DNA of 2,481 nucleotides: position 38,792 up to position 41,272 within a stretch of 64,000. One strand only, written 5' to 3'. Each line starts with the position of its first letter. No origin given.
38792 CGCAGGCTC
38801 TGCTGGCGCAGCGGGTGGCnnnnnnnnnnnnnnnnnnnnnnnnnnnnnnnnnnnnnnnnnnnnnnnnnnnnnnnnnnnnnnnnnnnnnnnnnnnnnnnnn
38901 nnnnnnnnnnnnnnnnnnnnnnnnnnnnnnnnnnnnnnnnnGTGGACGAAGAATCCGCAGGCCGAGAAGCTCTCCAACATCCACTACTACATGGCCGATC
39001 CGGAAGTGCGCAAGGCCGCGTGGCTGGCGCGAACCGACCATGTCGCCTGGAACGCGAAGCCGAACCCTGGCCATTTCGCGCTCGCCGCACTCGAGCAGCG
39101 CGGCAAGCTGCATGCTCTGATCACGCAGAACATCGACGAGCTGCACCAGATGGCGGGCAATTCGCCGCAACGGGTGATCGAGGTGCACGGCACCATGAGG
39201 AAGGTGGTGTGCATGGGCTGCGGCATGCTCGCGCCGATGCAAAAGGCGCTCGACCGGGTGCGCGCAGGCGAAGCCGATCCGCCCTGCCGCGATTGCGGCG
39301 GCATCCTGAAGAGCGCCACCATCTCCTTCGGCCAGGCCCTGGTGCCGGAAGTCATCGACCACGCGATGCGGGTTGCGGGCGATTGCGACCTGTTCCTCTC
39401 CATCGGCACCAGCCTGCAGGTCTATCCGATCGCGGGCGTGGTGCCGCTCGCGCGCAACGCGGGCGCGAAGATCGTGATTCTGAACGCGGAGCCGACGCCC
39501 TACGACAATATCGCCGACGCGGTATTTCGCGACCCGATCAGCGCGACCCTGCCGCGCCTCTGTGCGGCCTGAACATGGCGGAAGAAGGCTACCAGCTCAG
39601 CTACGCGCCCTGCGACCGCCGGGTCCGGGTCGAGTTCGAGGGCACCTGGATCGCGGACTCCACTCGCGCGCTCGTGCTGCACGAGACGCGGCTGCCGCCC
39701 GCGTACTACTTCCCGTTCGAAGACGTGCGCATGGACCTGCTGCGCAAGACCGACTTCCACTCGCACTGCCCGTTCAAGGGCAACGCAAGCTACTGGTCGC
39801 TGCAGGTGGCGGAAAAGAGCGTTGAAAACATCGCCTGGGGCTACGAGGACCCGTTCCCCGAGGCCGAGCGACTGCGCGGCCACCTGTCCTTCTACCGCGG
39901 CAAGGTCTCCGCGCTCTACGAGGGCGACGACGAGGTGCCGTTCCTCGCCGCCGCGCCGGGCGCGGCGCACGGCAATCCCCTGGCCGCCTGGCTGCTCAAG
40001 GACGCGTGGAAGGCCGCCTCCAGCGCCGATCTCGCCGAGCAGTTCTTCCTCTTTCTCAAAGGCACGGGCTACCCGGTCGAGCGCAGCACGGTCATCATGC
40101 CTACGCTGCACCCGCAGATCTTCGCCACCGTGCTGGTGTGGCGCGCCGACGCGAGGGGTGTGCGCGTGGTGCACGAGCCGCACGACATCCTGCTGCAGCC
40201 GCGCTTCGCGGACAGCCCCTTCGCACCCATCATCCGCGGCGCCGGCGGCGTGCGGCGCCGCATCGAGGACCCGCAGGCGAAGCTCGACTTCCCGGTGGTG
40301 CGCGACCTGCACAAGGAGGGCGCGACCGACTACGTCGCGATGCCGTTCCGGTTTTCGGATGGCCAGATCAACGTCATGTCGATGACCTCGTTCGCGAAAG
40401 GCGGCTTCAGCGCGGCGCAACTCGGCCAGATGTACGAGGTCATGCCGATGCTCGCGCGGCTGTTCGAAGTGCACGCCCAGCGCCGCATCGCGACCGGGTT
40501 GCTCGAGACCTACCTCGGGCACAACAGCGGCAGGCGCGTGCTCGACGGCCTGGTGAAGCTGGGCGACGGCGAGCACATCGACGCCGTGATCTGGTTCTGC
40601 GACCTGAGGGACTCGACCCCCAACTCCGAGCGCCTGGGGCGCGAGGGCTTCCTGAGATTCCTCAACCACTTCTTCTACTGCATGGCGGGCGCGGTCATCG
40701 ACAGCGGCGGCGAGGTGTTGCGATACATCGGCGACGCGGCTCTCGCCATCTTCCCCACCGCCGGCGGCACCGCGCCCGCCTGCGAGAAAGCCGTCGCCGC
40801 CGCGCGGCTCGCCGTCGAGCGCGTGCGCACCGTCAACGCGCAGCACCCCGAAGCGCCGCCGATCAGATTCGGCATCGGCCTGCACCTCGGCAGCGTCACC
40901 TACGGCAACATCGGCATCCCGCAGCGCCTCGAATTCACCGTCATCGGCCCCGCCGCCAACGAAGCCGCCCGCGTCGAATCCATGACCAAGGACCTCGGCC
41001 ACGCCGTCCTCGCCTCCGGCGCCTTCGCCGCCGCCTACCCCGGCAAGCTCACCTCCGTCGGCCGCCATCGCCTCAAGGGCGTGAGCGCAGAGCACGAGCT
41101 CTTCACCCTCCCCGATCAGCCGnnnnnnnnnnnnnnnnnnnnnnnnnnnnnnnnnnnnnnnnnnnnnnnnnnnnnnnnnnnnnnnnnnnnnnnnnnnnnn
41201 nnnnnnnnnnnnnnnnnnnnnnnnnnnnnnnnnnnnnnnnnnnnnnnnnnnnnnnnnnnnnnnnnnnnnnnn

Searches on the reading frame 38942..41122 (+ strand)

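Call 21: search_protein_families(library=pfam, max_evalue=0.00001, proteins=[window:38942-41122:+])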
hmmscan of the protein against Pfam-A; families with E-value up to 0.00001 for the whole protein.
seq(727 aa): 2 families
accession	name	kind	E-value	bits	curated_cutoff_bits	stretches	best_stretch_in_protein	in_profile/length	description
PF04248.19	NTP_transf_9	-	4e-34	116.7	22.1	1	228-319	1-92/93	Domain of unknown function (DUF427)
PF00211.25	Guanylate_cyc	-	4.1e-08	33.5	21.9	1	548-684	9-142/183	Adenylate and Guanylate cyclase catalytic domain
